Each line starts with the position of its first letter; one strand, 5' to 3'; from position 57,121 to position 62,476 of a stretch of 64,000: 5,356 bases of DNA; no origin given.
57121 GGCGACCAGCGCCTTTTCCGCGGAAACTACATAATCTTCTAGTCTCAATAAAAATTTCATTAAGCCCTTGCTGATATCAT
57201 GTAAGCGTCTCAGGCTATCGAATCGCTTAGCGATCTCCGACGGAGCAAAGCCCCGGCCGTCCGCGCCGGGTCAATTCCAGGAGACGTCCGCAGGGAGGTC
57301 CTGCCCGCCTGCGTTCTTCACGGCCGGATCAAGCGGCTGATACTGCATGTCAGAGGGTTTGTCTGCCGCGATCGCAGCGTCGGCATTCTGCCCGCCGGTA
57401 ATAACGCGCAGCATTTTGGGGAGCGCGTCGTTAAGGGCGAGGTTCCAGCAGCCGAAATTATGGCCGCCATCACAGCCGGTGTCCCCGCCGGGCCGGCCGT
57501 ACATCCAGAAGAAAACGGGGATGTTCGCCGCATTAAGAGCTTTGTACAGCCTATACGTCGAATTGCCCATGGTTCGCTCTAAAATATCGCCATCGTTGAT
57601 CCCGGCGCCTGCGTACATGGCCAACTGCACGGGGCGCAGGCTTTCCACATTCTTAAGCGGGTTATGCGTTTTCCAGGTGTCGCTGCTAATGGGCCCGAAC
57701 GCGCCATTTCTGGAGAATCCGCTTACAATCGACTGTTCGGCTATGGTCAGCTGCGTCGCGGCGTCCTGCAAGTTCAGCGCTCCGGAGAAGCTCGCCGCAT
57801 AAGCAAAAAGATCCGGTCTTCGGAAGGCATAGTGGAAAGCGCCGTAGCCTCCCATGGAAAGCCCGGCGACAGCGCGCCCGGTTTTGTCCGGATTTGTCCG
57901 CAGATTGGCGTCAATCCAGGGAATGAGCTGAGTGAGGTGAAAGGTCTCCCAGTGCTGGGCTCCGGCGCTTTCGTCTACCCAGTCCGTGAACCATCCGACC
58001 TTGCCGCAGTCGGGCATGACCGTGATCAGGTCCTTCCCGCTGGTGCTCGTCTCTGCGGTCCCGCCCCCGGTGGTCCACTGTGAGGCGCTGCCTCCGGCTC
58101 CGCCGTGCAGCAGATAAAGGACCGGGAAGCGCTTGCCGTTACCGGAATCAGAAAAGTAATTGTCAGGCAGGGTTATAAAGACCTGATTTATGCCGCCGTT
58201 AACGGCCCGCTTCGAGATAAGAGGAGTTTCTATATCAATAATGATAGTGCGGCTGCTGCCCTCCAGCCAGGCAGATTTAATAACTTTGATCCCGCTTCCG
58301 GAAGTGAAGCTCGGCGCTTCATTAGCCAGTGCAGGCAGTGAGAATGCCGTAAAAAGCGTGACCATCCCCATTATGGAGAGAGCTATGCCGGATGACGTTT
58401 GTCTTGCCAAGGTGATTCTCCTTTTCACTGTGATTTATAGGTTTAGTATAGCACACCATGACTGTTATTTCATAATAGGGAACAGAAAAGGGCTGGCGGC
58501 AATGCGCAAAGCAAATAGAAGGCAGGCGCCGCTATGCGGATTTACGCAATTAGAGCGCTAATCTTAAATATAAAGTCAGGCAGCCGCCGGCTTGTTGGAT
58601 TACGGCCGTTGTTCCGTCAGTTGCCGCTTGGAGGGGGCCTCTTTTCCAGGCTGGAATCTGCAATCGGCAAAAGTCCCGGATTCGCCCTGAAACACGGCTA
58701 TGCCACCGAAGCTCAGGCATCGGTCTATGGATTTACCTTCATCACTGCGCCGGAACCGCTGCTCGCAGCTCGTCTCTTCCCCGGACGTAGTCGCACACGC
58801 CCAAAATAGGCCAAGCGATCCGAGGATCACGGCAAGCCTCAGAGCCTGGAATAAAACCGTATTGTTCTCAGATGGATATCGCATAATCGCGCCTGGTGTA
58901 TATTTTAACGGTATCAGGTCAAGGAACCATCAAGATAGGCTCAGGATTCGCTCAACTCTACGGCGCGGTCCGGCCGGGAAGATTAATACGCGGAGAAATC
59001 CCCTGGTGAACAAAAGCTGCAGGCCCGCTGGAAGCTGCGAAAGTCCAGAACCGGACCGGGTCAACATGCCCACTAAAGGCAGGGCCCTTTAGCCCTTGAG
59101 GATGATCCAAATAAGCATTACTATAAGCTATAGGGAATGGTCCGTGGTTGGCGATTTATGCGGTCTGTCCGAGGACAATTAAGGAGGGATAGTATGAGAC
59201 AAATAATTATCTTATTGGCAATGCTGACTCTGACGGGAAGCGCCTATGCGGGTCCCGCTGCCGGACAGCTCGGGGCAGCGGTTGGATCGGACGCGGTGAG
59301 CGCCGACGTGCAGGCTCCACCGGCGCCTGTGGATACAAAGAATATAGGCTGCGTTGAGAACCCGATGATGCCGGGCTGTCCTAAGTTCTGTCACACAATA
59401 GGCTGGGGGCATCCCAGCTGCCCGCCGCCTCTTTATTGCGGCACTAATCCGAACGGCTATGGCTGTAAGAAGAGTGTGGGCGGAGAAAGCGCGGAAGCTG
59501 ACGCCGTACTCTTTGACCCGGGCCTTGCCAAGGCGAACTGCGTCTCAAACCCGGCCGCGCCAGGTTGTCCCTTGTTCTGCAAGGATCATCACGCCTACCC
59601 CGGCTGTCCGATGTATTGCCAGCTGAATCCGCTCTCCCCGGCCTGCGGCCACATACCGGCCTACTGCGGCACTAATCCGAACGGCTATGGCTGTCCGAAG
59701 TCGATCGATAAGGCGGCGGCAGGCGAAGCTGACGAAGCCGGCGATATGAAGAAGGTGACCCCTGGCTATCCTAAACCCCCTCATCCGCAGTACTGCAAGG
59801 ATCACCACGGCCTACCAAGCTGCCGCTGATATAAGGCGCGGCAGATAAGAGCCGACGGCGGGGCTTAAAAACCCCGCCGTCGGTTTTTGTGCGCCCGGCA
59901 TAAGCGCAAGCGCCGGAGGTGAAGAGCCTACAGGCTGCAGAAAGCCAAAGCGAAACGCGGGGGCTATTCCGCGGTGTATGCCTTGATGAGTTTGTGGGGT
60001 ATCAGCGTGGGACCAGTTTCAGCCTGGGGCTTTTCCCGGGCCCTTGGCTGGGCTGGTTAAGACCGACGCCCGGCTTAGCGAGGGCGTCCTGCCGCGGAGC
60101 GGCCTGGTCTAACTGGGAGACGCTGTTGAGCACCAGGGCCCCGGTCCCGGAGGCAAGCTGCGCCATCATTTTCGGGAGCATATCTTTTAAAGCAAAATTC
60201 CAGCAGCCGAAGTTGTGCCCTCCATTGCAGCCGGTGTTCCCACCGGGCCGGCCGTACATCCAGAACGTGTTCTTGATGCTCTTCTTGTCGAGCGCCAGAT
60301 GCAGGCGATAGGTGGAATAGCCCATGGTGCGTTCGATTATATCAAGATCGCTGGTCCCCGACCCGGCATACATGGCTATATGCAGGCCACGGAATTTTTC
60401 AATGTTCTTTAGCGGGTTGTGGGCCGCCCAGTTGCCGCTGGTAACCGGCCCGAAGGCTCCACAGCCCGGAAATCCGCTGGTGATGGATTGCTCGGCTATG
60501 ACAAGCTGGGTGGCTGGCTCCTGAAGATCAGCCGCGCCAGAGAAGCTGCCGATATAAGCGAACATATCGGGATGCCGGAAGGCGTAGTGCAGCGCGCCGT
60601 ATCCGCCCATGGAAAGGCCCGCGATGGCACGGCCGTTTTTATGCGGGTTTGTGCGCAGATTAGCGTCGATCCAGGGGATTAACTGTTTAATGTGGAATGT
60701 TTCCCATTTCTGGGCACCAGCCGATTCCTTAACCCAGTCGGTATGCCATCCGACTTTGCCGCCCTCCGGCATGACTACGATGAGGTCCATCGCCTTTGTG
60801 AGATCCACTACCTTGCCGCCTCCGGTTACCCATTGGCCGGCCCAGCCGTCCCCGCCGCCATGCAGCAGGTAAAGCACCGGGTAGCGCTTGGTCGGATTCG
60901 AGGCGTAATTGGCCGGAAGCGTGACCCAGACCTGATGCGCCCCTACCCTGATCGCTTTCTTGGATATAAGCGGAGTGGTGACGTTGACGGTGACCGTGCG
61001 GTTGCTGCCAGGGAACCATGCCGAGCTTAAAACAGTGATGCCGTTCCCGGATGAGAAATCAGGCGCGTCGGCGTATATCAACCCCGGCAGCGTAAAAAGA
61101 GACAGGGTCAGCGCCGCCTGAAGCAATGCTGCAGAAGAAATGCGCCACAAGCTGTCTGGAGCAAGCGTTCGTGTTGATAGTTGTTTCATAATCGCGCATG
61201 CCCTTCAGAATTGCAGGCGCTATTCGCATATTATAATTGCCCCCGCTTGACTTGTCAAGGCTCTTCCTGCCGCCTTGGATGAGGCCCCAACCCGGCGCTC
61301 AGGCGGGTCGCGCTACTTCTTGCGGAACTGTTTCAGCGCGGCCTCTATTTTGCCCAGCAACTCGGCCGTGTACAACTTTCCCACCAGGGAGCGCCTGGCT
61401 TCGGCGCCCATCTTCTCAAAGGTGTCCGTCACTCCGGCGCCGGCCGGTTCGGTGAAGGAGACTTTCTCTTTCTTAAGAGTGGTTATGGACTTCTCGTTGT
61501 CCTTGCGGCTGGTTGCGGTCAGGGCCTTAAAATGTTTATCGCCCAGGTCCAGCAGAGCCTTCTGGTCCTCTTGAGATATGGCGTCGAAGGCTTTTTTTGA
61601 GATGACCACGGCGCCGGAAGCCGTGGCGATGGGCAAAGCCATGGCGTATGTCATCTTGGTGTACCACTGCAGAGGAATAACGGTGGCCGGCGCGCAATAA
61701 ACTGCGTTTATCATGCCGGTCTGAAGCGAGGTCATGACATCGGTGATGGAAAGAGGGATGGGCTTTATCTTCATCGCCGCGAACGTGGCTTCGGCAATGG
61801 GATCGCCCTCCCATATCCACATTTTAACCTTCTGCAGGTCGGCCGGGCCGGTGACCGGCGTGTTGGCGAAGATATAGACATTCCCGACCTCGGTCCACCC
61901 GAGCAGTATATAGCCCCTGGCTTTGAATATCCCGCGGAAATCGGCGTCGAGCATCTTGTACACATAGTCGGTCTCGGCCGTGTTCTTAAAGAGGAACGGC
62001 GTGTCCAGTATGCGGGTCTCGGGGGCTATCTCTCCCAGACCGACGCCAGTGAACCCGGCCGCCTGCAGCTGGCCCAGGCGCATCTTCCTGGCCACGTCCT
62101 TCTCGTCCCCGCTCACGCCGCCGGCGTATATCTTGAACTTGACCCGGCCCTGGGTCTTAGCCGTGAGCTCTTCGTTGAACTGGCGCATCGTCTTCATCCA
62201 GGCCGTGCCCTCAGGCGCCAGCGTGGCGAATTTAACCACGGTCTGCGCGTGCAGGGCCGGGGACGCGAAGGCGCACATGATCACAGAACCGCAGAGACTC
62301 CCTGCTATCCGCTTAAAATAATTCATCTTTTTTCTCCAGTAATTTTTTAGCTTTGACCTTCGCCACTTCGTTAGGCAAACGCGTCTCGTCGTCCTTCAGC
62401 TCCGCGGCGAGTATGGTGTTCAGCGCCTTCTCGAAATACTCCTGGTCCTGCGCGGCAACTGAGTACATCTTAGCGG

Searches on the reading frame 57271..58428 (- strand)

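Call 33: search_protein_families(library=pfam, proteins=[window:57271-58428:-], max_evalue=0.0001)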
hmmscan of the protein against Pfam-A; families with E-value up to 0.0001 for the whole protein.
window:57271-58428:- (385 aa): 1 family
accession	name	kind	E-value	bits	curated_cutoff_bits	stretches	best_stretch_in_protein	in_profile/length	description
PF00756.26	Esterase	-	3.4e-35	122.4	22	1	82-338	9-250/251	Putative esterase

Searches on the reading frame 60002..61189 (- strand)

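Call 33: search_protein_families(library=pfam, proteins=[window:60002-61189:-], max_evalue=0.0001)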
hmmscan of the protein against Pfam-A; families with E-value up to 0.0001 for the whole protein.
window:60002-61189:- (395 aa): 1 family
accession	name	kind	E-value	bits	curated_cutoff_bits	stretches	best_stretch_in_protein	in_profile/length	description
PF00756.26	Esterase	-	3.9e-39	135.4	22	1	86-340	9-250/251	Putative esterase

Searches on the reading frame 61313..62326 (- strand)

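Call 33: search_protein_families(library=pfam, proteins=[window:61313-62326:-], max_evalue=0.0001)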
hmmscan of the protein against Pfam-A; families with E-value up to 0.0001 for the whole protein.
window:61313-62326:- (337 aa): 1 family
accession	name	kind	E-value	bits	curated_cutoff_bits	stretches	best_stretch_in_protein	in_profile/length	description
PF03480.18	DctP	-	4.2e-39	135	23.4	1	33-296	1-265/286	Bacterial extracellular solute-binding protein, family 7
